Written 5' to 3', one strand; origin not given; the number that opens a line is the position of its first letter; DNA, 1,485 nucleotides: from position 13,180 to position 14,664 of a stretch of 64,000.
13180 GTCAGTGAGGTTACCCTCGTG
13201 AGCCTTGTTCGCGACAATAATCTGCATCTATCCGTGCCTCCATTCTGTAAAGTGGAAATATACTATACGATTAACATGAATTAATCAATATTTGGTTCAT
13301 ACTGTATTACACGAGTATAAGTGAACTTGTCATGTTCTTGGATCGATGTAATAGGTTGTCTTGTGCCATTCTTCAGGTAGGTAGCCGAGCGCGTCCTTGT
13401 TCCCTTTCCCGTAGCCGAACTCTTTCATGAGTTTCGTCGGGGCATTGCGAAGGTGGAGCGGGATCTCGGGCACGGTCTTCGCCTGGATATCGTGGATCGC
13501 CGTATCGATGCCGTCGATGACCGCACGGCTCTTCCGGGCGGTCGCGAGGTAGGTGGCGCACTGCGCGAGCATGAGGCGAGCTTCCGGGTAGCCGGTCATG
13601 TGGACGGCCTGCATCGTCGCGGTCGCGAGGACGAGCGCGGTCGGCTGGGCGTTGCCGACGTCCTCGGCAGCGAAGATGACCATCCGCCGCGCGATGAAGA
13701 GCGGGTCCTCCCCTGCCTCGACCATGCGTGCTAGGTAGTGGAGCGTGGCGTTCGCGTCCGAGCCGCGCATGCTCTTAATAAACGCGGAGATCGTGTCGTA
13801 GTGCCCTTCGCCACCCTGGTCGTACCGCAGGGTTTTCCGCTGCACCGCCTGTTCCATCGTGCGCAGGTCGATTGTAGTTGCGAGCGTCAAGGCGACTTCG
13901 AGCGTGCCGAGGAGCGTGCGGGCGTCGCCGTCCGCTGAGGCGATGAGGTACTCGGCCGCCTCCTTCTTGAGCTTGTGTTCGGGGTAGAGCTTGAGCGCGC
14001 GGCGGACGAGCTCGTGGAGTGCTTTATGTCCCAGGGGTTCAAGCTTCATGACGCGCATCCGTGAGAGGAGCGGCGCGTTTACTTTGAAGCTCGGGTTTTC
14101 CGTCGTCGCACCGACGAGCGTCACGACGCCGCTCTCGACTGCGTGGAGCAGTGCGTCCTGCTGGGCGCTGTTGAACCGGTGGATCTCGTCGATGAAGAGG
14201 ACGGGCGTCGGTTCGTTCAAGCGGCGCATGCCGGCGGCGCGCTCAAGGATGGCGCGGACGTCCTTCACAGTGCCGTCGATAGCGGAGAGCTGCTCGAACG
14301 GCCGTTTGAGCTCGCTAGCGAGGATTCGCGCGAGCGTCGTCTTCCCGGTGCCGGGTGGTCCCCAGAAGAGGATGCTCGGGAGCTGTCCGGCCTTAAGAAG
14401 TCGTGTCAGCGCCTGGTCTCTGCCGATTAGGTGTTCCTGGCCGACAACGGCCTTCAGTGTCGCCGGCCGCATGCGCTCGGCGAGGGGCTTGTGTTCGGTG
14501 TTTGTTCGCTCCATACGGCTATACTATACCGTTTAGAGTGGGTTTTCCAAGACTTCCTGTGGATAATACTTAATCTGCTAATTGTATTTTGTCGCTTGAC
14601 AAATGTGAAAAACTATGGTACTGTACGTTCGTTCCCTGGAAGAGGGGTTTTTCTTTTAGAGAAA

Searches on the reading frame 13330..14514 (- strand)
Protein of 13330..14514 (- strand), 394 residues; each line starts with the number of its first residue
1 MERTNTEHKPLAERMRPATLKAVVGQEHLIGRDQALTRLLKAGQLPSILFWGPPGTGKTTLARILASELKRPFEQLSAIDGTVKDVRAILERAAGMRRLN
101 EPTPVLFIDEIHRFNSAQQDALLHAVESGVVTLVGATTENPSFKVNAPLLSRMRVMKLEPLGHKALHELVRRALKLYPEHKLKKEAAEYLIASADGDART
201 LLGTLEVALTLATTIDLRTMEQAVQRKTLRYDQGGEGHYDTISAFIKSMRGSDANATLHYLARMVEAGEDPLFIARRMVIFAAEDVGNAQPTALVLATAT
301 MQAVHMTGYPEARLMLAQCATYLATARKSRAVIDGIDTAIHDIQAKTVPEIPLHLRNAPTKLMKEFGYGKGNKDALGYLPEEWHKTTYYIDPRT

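Call 36: search_protein_families(library=pfam, proteins=[window:13330-14514:-], max_evalue=0.001)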
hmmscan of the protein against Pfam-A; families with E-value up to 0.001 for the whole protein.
window:13330-14514:- (394 aa): 19 families
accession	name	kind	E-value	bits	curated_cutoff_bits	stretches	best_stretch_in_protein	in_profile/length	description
PF12002.13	MgsA_C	-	2e-49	168.2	27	1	251-388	1-137/167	MgsA AAA+ ATPase C terminal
PF16193.11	AAA_assoc_2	-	2.9e-23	82.3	34.3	1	180-250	5-81/81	AAA C-terminal domain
PF00004.35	AAA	-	5.5e-19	69.4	21.2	1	48-155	1-125/131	ATPase family associated with various cellular activities (AAA)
PF05496.18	RuvB_N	-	1.5e-15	57.7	27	1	15-134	1-116/159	Holliday junction DNA helicase RuvB P-loop domain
PF13191.12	AAA_16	-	1.1e-09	39.4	32.6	1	29-72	2-51/167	AAA ATPase domain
PF07728.20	AAA_5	-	1.4e-07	32.1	22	1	48-138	2-102/139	AAA domain (dynein-related subfamily)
PF13401.12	AAA_22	-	1.8e-07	32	27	0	47-71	7-31/130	AAA domain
PF01078.27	Mg_chelatase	-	1.8e-07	31.2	20.3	0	38-69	16-46/207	Magnesium chelatase, subunit ChlI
PF00158.32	Sigma54_activat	-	1.4e-06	28.6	20.2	0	105-140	96-131/168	Sigma-54 interaction domain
PF13173.12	AAA_14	-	1.5e-06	28.7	27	1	48-161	5-123/129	AAA domain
PF14532.12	Sigma54_activ_2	-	3.6e-05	24.5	25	1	48-147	24-117/138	Sigma-54 interaction domain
PF07726.17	AAA_3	-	3.7e-05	24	27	1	48-141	2-101/131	ATPase family associated with various cellular activities (AAA)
PF07724.20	AAA_2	-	4.7e-05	23.9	27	1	47-132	5-105/166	AAA domain (Cdc48 subfamily)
PF13604.12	AAA_30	-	5.4e-05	23.4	27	0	35-149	9-137/191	AAA domain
PF13238.12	AAA_18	-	0.00027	21.8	29.4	1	48-87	1-29/128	AAA domain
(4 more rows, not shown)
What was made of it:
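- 13330..14514 (-): rarA/mgsA (replication-associated recombination protein A), 394 aa. Pfam MgsA_C 2e-49, AAA_assoc_2 and AAA (call 36).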

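Call 51: find_homologous_proteins(query=window:13330-14514:-, max_evalue=1e-60)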
Query window:13330-14514:- (394 aa): 8000 proteins with E <= 1e-60 among 8000 candidates; the best 120 are listed.
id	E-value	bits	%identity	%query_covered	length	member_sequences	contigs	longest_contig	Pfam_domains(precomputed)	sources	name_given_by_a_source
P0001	3.0e-256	867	100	100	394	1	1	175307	PF13173.13,PF00158.33,PF16193.12,PF00004.36,PF13401.13,PF05496.19,PF07728.21,PF12002.14,PF01078.28,PF13191.13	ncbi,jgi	ncbi:MAG: replication-associated recombination protein A [Patescibacteria group bacterium]|jgi:putat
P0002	9.8e-221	751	86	100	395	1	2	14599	PF13173.13,PF00158.33,PF16193.12,PF00004.36,PF13401.13,PF05496.19,PF07728.21,PF12002.14,PF01078.28,PF13191.13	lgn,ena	-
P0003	1.8e-185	635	73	99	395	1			PF13173.13,PF00158.33,PF16193.12,PF00004.36,PF13401.13,PF05496.19,PF07728.21,PF12002.14,PF01078.28,PF13191.13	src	-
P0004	4.2e-181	620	71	100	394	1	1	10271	PF16193.12,PF07724.21,PF00004.36,PF13401.13,PF05496.19,PF07728.21,PF12002.14,PF01078.28,PF13191.13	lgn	-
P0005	2.9e-179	614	71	99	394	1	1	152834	PF16193.12,PF07724.21,PF00004.36,PF13401.13,PF05496.19,PF07728.21,PF12002.14,PF01078.28,PF13191.13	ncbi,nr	ncbi:replication-associated recombination protein A [Candidatus Berkelbacteria bacterium]|nr:replica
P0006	3.2e-179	614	71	99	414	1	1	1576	PF13173.13,PF16193.12,PF00004.36,PF13401.13,PF05496.19,PF07728.21,PF12002.14,PF01078.28,PF13191.13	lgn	-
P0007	2.4e-178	611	70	100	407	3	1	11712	PF13173.13,PF16193.12,PF00004.36,PF13401.13,PF05496.19,PF14532.13,PF07728.21,PF13191.13,PF00158.33,PF07726.18,PF12002.14,PF01078.28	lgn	-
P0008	8.6e-177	606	71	97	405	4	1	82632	PF13173.13,PF16193.12,PF00004.36,PF13401.13,PF05496.19,PF07728.21,PF13191.13,PF00158.33,PF07724.21,PF07726.18,PF12002.14,PF01078.28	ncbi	-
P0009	9.9e-177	606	72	97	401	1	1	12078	PF13173.13,PF16193.12,PF00004.36,PF13401.13,PF05496.19,PF14532.13,PF07728.21,PF13191.13,PF00158.33,PF07726.18,PF12002.14,PF01078.28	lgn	-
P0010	1.4e-175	602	72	99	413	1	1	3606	PF13173.13,PF00158.33,PF16193.12,PF07724.21,PF00004.36,PF05496.19,PF07728.21,PF12002.14,PF01078.28,PF13191.13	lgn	-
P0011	3.0e-175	601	69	100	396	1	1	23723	PF13173.13,PF16193.12,PF00004.36,PF13401.13,PF05496.19,PF14532.13,PF07728.21,PF13191.13,PF00158.33,PF07726.18,PF12002.14,PF01078.28,PF20720.4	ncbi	-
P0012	6.5e-175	600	73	97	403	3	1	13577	PF13173.13,PF00158.33,PF16193.12,PF07724.21,PF00004.36,PF13401.13,PF05496.19,PF07728.21,PF12002.14,PF01078.28,PF13191.13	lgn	-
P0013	7.5e-172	590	69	97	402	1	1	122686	PF13173.13,PF16193.12,PF13604.13,PF00004.36,PF13401.13,PF05496.19,PF07728.21,PF13191.13,PF00158.33,PF07724.21,PF07726.18,PF12002.14,PF01078.28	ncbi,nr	ncbi:replication-associated recombination protein A [Candidatus Berkelbacteria bacterium]|nr:replica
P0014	1.1e-169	583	68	99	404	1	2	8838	PF13173.13,PF00158.33,PF16193.12,PF07726.18,PF00004.36,PF13401.13,PF05496.19,PF07728.21,PF12002.14,PF01078.28,PF13191.13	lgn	-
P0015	2.4e-167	575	68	100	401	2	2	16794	PF13173.13,PF16193.12,PF00004.36,PF13401.13,PF05496.19,PF07728.21,PF13191.13,PF00158.33,PF07726.18,PF12002.14,PF01078.28,PF20720.4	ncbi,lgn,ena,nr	ncbi:replication-associated recombination protein A [Candidatus Berkelbacteria bacterium]|nr:replica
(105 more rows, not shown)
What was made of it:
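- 13330..14514 (-): P0001 is 100% identical and is named so by NCBI (call 51).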

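Call 52: find_encoding_contigs(protein=P0002, flank=10000, max_places=1)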
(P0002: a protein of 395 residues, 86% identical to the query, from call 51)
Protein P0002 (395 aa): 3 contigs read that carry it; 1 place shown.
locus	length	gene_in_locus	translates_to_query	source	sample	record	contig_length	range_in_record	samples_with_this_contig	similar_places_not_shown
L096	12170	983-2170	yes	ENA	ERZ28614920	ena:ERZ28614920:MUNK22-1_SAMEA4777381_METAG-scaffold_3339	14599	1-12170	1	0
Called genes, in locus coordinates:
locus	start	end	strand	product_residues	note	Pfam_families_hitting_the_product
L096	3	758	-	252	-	?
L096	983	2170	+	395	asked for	PF00158:Sigma54_activat (faint), PF01078:Mg_chelatase (faint), PF05496:RuvB_N, PF13191:AAA_16 (faint), PF00004:AAA, PF07728:AAA_5 (weak), PF16193:AAA_assoc_2, PF12002:MgsA_C, +2 more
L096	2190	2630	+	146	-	-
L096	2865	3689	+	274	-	-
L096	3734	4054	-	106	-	PF01588:tRNA_bind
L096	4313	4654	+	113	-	PF11969:DcpS_C, PF01230:HIT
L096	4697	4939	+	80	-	-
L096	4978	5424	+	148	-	PF09424:YqeY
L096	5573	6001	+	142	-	PF02130:YbeY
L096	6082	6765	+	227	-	-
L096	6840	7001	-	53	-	-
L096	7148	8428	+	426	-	PF11104:PilM_2 (faint), PF02491:SHS2_FTSA, PF06723:MreB_Mbl (weak), PF14450:FtsA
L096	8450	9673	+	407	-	PF00091:Tubulin, PF12327:FtsZ_C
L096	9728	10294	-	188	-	-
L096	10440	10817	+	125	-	-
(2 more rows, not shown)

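Call 53: find_encoding_contigs(protein=P0005, flank=10000, max_places=1)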
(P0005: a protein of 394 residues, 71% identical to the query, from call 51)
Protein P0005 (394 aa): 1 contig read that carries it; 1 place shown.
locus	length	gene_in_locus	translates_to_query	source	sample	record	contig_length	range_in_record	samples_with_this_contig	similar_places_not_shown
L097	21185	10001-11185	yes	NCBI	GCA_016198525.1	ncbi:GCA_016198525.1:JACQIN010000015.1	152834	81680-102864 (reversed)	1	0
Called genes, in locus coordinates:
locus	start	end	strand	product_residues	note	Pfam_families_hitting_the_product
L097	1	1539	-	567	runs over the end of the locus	-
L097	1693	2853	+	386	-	-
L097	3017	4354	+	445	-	PF00817:IMS, PF14520:HHH_5 (weak), PF11799:IMS_C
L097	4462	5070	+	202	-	PF01726:LexA_DNA_bind, PF00717:Peptidase_S24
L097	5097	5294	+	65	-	-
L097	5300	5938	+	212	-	PF13399:LytR_C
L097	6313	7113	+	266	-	PF05257:CHAP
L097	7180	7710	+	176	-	PF09419:PGP_phosphatase, PF00702:Hydrolase (faint), PF13242:Hydrolase_like (weak)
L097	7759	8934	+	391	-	PF11258:DUF3048, PF17479:DUF3048_C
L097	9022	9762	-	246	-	PF01464:SLT, PF13406:SLT_2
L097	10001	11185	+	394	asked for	PF05496:RuvB_N, PF13191:AAA_16 (faint), PF00004:AAA, PF01078:Mg_chelatase (faint), PF07724:AAA_2 (faint), PF07728:AAA_5 (weak), PF16193:AAA_assoc_2, PF12002:MgsA_C, +1 more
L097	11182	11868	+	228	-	PF02578:Cu-oxidase_4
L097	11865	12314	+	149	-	-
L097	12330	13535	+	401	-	PF07690:MFS_1, PF01770:Folate_carrier (weak)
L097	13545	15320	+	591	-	PF00005:ABC_tran, PF02463:SMC_N (faint), PF13304:AAA_21 (faint)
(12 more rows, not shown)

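Call 54: find_encoding_contigs(protein=P0008, flank=10000, max_places=1)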
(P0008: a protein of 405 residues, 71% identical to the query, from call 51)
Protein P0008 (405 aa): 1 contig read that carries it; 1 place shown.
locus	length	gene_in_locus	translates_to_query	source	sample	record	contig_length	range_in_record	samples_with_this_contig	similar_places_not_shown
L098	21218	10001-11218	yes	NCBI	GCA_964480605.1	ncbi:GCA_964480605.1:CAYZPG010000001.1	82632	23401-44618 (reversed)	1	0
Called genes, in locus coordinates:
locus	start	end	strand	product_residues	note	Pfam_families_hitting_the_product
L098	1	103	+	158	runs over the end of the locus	PF00588:SpoU_methylase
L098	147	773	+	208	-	PF07352:Phage_Mu_Gam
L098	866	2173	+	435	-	PF00817:IMS, PF21999:IMS_HHH_1 (faint), PF11799:IMS_C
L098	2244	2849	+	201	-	PF01726:LexA_DNA_bind, PF13730:HTH_36 (weak), PF00717:Peptidase_S24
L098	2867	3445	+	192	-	PF09419:PGP_phosphatase, PF00702:Hydrolase (faint), PF13419:HAD_2 (faint), PF13242:Hydrolase_like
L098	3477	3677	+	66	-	-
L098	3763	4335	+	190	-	PF13399:LytR_C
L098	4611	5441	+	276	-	PF05257:CHAP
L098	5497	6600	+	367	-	PF26514:DUF8173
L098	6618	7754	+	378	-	PF11258:DUF3048, PF17479:DUF3048_C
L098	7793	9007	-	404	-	PF13439:Glyco_transf_4, PF13579:Glyco_trans_4_4, PF20706:GT4-conflict (weak), PF00534:Glycos_transf_1, PF13692:Glyco_trans_1_4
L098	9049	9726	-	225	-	PF01464:SLT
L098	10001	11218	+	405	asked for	PF01078:Mg_chelatase (faint), PF05496:RuvB_N, PF00158:Sigma54_activat (faint), PF00004:AAA, PF07728:AAA_5 (weak), PF13173:AAA_14 (weak), PF16193:AAA_assoc_2, PF12002:MgsA_C, +4 more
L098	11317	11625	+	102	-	-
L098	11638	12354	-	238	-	-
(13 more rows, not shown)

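Call 55: find_encoding_contigs(protein=P0013, flank=10000, max_places=1)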
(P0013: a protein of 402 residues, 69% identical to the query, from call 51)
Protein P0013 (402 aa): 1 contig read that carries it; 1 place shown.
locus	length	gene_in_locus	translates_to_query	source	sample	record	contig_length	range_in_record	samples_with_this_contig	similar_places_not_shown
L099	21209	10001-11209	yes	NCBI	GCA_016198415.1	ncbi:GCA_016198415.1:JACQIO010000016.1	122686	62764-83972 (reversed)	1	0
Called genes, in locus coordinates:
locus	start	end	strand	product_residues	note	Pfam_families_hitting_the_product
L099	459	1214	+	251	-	PF05257:CHAP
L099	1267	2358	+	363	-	PF26514:DUF8173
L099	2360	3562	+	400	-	PF11258:DUF3048, PF17479:DUF3048_C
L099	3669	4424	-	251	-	PF01464:SLT, PF13406:SLT_2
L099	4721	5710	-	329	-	PF13936:HTH_38, PF00665:rve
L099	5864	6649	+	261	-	PF01978:TrmB, PF24033:DUF7342 (faint)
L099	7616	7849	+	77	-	-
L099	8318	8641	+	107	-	-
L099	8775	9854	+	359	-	-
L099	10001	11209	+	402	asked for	PF05496:RuvB_N, PF07724:AAA_2 (weak), PF13173:AAA_14, PF00004:AAA, PF07726:AAA_3 (weak), PF07728:AAA_5, PF16193:AAA_assoc_2, PF12002:MgsA_C, +5 more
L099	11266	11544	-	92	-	-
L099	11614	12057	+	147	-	-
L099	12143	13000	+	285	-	-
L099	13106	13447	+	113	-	PF11969:DcpS_C, PF01230:HIT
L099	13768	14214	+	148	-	PF09424:YqeY, PF02637:GatB_Yqey (weak)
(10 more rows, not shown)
